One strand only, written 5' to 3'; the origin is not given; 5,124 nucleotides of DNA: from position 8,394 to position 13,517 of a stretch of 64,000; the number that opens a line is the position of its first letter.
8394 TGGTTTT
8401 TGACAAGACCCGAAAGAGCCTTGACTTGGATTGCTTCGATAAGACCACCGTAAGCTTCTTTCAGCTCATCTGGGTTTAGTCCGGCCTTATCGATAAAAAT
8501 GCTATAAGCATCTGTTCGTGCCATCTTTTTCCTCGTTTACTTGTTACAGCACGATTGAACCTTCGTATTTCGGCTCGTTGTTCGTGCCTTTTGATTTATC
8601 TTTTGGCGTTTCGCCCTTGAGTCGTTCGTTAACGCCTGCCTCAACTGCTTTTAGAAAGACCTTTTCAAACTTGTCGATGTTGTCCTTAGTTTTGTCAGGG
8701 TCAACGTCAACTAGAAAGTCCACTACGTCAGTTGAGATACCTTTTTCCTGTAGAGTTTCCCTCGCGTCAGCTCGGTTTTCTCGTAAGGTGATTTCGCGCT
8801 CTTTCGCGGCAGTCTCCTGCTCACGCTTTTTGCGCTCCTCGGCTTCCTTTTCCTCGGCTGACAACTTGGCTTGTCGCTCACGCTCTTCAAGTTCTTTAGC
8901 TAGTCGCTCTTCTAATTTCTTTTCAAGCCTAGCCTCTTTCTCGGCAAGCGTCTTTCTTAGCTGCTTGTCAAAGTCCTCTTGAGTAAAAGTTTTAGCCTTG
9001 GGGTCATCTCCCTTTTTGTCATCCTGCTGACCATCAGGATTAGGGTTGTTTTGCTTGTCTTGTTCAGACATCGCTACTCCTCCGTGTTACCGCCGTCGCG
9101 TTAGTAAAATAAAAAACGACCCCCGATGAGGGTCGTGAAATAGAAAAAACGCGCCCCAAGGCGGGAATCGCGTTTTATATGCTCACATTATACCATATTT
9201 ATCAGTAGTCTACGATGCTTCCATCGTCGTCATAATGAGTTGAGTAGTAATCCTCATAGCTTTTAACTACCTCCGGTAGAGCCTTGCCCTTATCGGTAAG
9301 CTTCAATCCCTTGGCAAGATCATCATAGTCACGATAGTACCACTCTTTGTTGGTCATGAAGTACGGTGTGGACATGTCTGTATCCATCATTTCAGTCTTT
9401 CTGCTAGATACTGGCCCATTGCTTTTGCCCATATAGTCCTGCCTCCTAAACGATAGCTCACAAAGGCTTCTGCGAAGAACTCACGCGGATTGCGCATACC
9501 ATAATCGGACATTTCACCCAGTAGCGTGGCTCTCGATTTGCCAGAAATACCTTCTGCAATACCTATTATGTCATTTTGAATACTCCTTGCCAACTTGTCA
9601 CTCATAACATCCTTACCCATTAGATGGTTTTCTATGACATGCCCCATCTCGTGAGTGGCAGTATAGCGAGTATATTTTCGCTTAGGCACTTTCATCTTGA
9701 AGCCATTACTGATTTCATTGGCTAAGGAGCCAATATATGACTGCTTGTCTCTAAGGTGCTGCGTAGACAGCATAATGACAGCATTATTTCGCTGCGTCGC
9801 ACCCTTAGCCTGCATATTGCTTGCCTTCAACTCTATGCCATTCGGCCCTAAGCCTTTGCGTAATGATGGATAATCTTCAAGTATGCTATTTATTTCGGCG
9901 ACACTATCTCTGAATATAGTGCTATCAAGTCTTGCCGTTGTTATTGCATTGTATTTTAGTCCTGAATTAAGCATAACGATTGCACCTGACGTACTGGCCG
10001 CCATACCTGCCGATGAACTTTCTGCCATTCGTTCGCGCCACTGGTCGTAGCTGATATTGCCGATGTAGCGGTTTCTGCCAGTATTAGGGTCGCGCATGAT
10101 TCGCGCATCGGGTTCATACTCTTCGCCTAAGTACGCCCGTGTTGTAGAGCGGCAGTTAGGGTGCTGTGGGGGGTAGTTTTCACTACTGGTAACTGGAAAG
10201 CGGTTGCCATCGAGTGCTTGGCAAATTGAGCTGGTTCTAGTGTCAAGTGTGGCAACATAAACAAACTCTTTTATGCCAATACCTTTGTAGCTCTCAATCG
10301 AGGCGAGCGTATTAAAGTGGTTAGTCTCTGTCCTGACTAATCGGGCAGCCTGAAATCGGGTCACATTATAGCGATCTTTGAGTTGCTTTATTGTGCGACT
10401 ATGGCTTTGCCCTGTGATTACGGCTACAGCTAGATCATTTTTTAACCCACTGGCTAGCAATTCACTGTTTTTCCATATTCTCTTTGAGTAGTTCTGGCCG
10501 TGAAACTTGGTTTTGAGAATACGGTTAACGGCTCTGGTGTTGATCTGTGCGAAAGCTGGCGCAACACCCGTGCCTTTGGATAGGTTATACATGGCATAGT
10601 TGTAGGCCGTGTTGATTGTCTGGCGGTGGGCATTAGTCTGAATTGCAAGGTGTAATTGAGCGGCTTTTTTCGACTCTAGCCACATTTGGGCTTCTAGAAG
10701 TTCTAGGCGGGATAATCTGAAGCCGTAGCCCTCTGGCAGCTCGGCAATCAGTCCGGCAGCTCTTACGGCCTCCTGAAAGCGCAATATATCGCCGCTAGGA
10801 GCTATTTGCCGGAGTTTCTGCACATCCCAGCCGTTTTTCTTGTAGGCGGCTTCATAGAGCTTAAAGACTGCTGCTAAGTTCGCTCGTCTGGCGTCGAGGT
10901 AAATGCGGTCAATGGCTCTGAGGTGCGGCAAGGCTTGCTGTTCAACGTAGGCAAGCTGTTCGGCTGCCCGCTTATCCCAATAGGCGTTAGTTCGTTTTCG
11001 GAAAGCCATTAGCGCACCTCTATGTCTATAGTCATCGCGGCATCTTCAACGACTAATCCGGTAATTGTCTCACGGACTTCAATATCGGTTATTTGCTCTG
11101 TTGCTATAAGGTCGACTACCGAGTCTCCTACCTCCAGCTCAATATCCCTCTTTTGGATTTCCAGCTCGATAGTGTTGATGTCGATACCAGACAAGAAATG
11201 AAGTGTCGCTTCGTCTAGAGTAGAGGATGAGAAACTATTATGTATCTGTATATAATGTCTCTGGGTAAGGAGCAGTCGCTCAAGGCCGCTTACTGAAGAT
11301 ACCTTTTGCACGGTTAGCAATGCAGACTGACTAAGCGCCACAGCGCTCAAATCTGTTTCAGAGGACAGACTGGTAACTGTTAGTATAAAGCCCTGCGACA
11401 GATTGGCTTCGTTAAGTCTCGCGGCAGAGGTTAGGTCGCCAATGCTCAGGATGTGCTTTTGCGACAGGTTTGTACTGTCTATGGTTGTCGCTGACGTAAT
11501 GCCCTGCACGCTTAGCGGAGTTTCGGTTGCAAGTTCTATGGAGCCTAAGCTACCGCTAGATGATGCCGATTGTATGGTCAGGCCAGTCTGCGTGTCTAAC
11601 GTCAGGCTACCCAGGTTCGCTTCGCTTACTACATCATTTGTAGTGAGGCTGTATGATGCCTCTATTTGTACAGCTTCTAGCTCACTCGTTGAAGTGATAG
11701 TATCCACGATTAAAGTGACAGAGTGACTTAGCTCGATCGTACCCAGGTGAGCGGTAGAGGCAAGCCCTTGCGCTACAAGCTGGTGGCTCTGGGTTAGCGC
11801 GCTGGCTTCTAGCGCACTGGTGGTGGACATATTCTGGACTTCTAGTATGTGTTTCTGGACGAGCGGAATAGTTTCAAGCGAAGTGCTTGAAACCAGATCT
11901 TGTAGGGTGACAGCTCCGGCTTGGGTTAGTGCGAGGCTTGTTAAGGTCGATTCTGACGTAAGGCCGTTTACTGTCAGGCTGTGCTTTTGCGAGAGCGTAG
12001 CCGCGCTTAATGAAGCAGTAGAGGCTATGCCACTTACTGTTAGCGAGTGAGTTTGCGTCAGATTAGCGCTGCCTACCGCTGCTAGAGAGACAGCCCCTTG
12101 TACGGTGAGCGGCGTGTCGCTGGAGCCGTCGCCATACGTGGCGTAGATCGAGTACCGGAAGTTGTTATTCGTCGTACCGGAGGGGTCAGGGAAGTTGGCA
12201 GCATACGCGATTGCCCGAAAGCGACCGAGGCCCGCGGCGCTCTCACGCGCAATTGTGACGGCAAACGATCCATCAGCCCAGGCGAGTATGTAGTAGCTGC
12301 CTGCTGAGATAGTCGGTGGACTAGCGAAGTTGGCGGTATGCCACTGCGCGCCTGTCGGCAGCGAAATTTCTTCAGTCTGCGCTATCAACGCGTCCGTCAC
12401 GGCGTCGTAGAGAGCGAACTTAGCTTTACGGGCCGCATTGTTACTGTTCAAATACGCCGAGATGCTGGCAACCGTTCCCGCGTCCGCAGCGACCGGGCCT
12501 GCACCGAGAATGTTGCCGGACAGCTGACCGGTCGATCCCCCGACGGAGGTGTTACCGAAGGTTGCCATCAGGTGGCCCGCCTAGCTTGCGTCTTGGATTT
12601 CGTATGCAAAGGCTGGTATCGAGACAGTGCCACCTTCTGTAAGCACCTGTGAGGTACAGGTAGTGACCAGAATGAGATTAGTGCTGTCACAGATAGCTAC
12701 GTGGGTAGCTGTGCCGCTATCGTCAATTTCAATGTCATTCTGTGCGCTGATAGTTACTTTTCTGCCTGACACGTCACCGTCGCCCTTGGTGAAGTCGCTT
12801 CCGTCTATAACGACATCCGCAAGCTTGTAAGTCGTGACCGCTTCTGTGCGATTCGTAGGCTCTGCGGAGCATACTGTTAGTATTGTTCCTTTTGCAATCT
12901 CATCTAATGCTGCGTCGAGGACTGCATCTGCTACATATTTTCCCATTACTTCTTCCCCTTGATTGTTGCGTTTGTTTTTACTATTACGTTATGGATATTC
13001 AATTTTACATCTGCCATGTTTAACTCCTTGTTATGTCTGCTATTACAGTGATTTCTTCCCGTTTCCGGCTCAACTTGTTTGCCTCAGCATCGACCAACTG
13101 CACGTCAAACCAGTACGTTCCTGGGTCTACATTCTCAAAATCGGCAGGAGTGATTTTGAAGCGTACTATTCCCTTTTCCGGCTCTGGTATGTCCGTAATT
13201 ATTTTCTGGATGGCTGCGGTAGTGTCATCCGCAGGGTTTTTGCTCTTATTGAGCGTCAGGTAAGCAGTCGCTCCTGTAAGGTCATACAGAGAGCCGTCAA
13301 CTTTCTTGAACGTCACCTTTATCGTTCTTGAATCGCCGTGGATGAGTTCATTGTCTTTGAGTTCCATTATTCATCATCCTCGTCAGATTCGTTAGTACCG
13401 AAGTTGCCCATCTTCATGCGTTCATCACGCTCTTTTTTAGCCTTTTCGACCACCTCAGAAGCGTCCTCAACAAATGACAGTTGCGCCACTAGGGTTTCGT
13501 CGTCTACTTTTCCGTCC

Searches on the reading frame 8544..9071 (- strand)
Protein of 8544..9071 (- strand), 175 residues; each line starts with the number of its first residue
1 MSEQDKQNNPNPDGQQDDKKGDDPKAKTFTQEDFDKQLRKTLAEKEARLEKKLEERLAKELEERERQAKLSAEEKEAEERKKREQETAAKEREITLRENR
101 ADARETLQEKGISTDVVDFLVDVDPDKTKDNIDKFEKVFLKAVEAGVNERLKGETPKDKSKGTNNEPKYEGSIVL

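Call 22: search_protein_families(library=phrogs, proteins=[window:8544-9071:-])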
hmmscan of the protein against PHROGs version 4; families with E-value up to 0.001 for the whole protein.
window:8544-9071:- (175 aa): 3 families
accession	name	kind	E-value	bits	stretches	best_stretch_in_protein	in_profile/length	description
phrog_172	-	head and packaging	4.6e-37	129.3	1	2-167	31-194/229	head scaffolding protein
phrog_2932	-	head and packaging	1.4e-09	39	1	4-168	29-206/224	head scaffolding protein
phrog_2303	-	head and packaging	1.5e-05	26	1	7-138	30-166/219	head scaffolding protein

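Call 23: search_protein_families(library=pfam, proteins=[window:8544-9071:-])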
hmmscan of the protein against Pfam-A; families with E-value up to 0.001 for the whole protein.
window:8544-9071:- (175 aa): 1 family
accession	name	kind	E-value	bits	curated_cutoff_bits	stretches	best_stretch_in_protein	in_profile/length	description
PF14265.11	DUF4355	-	3e-29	102.2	25.4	1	27-153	2-124/124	Capsid assembly scaffolding protein Gp46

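Call 25: find_related_loci(query=window:8544-9071:-, collection=viral_contigs, flank=4000)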
Query window:8544-9071:- (175 aa) in viral_contigs; peptide patterns used: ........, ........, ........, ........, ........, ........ (x = any residue, [..] = any of these).
85 stretches matched a pattern; 2 encode a relative of the query (tblastn E <= 1e-3); 2 distinct loci.
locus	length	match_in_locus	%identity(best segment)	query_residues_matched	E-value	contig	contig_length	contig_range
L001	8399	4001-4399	76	28-160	8e-42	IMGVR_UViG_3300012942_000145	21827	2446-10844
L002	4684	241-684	36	9-157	4e-21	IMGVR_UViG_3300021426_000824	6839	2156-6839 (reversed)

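Call 49: find_encoding_contigs(protein=window:8544-9071:-, flank=6000, max_places=6)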
Protein window:8544-9071:- (175 aa): 1 contig read that carries it; 1 place shown.
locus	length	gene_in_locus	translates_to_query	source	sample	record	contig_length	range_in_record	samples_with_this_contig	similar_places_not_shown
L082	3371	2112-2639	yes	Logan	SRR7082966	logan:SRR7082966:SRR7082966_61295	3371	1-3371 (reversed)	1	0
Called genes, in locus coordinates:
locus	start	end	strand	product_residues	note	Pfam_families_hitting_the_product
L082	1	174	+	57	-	?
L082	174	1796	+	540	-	PF04233:Phage_Mu_F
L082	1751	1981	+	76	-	-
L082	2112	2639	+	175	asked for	PF14265:DUF4355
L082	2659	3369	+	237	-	?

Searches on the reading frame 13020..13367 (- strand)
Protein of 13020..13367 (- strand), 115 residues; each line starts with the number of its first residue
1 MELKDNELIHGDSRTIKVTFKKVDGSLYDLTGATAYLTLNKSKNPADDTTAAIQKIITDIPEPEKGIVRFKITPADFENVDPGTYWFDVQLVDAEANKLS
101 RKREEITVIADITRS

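Call 22: search_protein_families(library=phrogs, proteins=[window:13020-13367:-])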
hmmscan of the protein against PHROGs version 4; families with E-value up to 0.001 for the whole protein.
window:13020-13367:- (115 aa): 1 family
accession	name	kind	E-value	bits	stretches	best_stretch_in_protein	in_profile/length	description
phrog_1084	-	unknown function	1.9e-11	45.1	1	5-98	9-100/123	unknown function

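Call 23: search_protein_families(library=pfam, proteins=[window:13020-13367:-])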
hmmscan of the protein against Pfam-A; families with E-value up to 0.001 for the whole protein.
window:13020-13367:- (115 aa): 1 family
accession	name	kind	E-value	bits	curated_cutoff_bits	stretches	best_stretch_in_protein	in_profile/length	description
PF10651.15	BppU_N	-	9.3e-05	22.6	23.1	1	8-79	23-88/142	BppU N-terminal domain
